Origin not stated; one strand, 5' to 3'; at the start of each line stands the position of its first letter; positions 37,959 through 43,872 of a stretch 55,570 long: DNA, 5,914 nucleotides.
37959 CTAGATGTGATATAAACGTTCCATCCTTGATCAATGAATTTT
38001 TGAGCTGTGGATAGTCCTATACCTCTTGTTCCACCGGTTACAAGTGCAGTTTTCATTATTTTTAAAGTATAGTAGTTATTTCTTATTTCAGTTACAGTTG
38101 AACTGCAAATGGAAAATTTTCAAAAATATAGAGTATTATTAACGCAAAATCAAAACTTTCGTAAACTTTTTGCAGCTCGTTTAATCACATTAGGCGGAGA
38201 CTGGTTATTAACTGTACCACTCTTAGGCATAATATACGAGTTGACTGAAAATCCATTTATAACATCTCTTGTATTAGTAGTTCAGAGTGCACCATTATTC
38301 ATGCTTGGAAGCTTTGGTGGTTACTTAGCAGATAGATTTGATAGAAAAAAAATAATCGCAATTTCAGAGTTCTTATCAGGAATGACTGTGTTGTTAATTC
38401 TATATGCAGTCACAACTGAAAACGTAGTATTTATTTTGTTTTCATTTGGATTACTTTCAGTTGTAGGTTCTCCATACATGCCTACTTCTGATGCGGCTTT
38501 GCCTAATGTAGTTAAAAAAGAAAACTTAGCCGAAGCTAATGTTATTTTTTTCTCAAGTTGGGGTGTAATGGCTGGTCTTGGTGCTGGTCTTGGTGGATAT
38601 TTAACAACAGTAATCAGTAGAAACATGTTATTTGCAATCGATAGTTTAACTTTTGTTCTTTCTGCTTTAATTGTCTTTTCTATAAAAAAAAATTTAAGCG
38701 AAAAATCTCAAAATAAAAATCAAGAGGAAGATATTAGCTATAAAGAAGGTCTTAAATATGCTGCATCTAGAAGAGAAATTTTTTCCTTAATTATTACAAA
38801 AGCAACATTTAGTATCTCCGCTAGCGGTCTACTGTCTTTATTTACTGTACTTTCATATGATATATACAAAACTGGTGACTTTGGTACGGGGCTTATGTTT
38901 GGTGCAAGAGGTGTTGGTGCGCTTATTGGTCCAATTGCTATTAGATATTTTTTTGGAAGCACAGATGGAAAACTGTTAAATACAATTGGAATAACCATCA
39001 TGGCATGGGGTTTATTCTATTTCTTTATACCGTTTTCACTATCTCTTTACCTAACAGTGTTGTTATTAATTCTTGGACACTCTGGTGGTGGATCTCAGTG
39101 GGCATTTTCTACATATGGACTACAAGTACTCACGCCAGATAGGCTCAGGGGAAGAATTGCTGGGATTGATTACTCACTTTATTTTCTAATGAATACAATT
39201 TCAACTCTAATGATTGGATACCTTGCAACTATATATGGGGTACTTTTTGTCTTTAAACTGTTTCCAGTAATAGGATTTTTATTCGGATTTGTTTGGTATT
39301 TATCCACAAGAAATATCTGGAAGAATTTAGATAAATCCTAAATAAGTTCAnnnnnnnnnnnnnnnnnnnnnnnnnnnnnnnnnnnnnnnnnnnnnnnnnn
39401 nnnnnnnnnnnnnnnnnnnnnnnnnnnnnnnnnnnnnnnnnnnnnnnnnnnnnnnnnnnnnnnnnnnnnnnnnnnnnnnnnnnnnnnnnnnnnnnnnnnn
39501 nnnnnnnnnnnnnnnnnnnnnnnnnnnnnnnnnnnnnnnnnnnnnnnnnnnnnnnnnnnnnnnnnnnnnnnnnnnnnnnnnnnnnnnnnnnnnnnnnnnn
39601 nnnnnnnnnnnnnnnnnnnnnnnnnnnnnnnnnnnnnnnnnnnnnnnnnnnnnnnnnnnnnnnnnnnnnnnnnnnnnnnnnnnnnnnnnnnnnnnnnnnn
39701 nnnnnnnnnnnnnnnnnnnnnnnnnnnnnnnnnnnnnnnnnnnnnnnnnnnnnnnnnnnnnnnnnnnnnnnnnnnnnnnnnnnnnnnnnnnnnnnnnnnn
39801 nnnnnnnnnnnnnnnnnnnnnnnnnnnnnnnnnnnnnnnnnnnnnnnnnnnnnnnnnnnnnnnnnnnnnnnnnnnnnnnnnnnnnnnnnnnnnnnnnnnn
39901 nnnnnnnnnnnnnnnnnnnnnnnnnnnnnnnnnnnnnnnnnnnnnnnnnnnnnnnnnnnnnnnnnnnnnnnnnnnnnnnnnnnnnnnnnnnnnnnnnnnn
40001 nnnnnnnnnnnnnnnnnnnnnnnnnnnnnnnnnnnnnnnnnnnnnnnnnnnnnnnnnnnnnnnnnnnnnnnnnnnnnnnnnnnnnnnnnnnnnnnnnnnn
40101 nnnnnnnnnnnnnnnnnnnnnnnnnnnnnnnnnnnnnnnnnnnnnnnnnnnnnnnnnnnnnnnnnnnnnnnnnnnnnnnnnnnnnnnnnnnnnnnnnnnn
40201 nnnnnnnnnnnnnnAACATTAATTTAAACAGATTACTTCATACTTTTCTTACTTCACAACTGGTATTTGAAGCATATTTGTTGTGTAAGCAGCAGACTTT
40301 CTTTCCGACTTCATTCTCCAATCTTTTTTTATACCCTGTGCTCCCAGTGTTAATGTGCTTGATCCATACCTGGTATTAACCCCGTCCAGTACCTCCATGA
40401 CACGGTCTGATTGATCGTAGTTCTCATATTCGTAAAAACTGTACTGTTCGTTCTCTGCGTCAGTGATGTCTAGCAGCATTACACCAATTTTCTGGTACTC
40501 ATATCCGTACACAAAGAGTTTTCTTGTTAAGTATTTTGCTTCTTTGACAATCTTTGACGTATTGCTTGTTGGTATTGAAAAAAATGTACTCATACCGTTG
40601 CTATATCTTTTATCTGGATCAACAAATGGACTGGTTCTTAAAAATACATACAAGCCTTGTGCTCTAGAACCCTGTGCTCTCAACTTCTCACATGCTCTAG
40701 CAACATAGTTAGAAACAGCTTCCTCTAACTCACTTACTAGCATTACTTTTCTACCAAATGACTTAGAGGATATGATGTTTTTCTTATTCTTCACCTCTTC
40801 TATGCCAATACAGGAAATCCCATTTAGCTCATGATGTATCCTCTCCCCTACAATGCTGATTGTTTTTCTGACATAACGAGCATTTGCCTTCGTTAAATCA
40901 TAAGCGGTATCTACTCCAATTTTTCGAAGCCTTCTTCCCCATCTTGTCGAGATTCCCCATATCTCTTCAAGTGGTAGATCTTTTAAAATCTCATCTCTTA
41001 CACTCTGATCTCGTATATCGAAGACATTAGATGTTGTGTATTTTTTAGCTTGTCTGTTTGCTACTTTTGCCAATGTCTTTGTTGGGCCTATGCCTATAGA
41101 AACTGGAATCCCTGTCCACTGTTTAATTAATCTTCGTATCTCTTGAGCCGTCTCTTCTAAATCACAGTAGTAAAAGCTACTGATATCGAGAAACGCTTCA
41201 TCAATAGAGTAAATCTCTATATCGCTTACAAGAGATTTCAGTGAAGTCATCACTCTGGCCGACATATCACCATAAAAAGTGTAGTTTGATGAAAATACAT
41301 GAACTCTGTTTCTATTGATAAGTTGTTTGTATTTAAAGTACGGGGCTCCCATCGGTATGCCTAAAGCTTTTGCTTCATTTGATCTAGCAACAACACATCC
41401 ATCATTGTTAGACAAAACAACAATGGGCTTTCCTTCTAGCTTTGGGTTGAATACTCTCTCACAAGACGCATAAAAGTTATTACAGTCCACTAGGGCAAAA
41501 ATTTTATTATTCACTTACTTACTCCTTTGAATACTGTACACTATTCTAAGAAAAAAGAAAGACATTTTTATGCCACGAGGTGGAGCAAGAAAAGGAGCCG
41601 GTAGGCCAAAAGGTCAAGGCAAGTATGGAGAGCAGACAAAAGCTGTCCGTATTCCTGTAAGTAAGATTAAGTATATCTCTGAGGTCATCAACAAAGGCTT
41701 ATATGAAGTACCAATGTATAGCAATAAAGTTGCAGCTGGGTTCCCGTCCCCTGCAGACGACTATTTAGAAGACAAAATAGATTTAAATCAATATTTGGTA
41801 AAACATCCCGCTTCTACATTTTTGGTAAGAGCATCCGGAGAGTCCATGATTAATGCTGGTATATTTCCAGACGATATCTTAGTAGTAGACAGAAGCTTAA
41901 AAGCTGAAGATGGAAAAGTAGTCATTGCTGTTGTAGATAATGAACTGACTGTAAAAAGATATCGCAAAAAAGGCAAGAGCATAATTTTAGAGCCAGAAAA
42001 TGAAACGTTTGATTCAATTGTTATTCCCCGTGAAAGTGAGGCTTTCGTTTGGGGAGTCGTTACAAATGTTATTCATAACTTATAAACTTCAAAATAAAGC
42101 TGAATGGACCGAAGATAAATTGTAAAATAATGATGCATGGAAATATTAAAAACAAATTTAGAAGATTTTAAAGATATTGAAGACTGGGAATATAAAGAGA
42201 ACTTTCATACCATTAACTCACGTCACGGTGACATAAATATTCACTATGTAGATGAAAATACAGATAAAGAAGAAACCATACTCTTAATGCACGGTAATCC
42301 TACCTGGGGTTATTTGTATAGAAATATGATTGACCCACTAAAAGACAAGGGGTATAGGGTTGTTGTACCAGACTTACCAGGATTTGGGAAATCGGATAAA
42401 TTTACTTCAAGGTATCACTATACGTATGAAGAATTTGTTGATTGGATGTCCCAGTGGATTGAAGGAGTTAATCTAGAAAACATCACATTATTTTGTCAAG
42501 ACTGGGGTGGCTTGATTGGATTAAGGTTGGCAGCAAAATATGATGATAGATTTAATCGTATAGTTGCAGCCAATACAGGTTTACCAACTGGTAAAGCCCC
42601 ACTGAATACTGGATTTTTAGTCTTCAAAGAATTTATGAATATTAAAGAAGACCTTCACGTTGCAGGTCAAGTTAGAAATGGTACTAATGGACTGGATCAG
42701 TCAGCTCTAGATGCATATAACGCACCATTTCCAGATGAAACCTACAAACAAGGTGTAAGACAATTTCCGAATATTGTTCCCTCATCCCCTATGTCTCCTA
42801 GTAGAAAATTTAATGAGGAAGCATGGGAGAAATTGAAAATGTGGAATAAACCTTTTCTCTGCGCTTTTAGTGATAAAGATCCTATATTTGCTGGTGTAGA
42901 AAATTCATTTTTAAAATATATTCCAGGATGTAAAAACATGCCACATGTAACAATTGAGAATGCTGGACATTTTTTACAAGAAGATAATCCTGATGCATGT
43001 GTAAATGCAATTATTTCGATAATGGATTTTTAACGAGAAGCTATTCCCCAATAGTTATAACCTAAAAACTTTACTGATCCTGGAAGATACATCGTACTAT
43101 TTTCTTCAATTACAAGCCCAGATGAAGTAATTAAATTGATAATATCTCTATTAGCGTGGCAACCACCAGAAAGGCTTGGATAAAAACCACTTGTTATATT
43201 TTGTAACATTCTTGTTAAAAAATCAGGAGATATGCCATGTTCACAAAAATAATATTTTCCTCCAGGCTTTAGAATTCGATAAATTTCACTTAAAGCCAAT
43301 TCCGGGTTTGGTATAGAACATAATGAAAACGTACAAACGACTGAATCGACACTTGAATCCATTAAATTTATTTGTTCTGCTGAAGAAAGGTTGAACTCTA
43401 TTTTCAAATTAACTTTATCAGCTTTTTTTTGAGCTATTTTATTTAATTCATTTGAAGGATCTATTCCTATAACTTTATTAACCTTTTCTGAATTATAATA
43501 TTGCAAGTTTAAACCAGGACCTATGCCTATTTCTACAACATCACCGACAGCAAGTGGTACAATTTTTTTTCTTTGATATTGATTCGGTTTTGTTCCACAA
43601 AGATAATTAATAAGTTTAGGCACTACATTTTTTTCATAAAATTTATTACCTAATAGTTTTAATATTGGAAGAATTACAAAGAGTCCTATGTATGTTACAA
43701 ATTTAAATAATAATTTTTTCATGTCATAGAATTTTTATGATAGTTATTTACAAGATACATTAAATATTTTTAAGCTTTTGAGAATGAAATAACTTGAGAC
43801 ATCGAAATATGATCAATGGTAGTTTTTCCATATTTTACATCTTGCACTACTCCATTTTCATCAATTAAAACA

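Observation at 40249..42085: Head-to-head umuC/umuD cassette with its own palindrome and a UmuD that may repress itself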

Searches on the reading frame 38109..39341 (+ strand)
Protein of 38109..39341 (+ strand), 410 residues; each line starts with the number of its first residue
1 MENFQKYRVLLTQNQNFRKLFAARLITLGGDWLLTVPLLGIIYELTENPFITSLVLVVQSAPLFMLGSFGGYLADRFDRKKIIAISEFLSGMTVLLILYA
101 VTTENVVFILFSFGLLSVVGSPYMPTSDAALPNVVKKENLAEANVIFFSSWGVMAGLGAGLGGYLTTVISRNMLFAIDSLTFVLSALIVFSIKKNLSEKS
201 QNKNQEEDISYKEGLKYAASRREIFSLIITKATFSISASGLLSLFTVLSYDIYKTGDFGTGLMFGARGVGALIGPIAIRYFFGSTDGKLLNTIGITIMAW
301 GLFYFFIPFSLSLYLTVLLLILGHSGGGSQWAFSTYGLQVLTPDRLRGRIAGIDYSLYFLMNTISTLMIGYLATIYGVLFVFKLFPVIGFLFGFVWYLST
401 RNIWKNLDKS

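Call 9: search_protein_families(library=pfam, proteins=[window:38109-39341:+], max_evalue=0.001)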
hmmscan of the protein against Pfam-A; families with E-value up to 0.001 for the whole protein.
window:38109-39341:+ (410 aa): 2 families
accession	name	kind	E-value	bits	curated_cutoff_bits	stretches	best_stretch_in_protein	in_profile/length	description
PF05977.19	MFS_3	-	2.3e-30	106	27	1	14-381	9-375/524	Transmembrane secretion effector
PF07690.21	MFS_1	-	1.3e-29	103.7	33.4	1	21-364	2-345/347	Major Facilitator Superfamily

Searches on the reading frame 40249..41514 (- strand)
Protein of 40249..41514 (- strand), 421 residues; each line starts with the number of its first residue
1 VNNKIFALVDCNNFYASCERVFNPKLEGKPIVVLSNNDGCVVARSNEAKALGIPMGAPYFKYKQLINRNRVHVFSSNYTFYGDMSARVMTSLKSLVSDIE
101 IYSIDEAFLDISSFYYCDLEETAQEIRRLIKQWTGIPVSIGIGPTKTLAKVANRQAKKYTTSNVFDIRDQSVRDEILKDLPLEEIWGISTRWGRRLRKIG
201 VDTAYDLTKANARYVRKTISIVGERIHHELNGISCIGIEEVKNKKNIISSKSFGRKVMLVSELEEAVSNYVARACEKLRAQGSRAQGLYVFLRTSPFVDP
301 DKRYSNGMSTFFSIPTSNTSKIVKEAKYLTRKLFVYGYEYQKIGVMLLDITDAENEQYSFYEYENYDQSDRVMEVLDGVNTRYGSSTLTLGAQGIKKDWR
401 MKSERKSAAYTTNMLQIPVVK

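Call 3: search_protein_families(library=pfam, proteins=[window:40249-41514:-], max_evalue=0.01)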
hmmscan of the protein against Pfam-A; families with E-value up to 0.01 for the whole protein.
window:40249-41514:- (421 aa): 4 families
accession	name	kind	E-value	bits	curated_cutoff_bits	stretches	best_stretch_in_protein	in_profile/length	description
PF00817.25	IMS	-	3.2e-40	137.9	23.2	1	9-153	1-147/148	impB/mucB/samB family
PF11799.13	IMS_C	-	2.4e-20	73.4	20.7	1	244-359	1-108/109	impB/mucB/samB family C-terminal domain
PF13438.11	DUF4113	-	5.7e-20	71.5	24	1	371-420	2-51/51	Domain of unknown function (DUF4113)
PF11798.14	IMS_HHH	-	0.0076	16.9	24.4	0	174-201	5-32/32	IMS family HHH motif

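Call 4: search_protein_families(library=ncbifam, proteins=[window:40249-41514:-], max_evalue=0.01)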
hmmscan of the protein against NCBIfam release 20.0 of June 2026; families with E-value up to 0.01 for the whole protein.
window:40249-41514:- (421 aa): 10 families
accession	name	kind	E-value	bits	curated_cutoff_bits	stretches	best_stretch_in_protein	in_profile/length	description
NF002955.0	PRK03609.1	subfamily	5.5e-126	420.9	431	1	5-421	1-422/422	translesion error-prone DNA polymerase V subunit UmuC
NF002848.0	PRK03103.1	subfamily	2.7e-53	180.9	381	1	2-391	2-389/410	DNA polymerase IV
NF002492.0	PRK01810.1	equivalog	9.7e-49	166.2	399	1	3-402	9-403/412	DNA polymerase IV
NF002882.0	PRK03348.1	equivalog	8.3e-44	150.1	389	1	8-367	9-360/461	DNA polymerase IV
NF003015.0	PRK03858.1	subfamily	1.7e-43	149.2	367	1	10-393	13-385/399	DNA polymerase IV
NF002751.0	PRK02794.1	equivalog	3.7e-39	134.8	371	1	6-392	40-416/425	DNA polymerase IV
NF002677.0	PRK02406.1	equivalog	5e-38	131.1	256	1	9-304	11-306/357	DNA polymerase IV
NF010731.0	PRK14133.1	equivalog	7e-36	124.2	362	1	4-363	4-349/352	DNA polymerase IV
NF002883.0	PRK03352.1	equivalog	8.5e-33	114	330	1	8-330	9-323/347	DNA polymerase IV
NF002292.0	PRK01216.1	equivalog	3.1e-32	112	339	1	5-230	2-225/351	DNA polymerase IV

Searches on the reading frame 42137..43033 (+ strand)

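Call 3: search_protein_families(library=pfam, proteins=[window:42137-43033:+], max_evalue=0.01)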
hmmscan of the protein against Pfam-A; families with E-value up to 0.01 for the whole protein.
window:42137-43033:+ (298 aa): 3 families
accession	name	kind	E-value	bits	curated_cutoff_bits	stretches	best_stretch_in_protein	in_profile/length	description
PF00561.26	Abhydrolase_1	-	1.3e-28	100.7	25.8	1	47-285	2-245/245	alpha/beta hydrolase fold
PF12697.13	Abhydrolase_6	-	2.1e-17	65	26.3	1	48-290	1-216/217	Alpha/beta hydrolase family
PF12146.15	Hydrolase_4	-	2.4e-10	40.6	27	1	44-183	3-147/239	Serine aminopeptidase, S33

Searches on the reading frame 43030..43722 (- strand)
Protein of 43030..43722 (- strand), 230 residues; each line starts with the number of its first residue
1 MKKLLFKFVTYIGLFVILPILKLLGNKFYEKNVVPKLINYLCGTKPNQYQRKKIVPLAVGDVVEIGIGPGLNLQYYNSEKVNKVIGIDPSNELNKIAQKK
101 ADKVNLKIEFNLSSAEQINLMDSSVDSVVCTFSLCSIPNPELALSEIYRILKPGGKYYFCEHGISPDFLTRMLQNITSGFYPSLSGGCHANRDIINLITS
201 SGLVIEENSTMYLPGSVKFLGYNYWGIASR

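Call 9: search_protein_families(library=pfam, proteins=[window:43030-43722:-], max_evalue=0.001)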
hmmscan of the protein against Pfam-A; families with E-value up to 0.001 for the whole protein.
window:43030-43722:- (230 aa): 8 families
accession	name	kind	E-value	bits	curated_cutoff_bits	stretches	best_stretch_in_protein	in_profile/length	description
PF08241.18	Methyltransf_11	-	1.2e-21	77.5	21.2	1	63-159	1-95/95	Methyltransferase domain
PF13649.12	Methyltransf_25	-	1.1e-17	65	27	1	62-155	1-97/97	Methyltransferase domain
PF13489.12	Methyltransf_23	-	5.8e-14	52.6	27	1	58-182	22-138/164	Methyltransferase domain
PF13847.12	Methyltransf_31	-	5.4e-12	46.1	27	1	65-172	10-122/145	Methyltransferase domain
PF01209.24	Ubie_methyltran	-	9e-12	45.3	20.1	1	79-161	70-153/233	ubiE/COQ5 methyltransferase family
PF08242.18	Methyltransf_12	-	5.8e-11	43.4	30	1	63-156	1-97/98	Methyltransferase domain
PF05148.21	Methyltransf_8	-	0.00011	22.6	27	1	115-161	113-158/219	Hypothetical methyltransferase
PF20922.3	Anamorsin_N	-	0.00037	20.7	27.1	1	95-161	23-89/163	Anamorsin, N-terminal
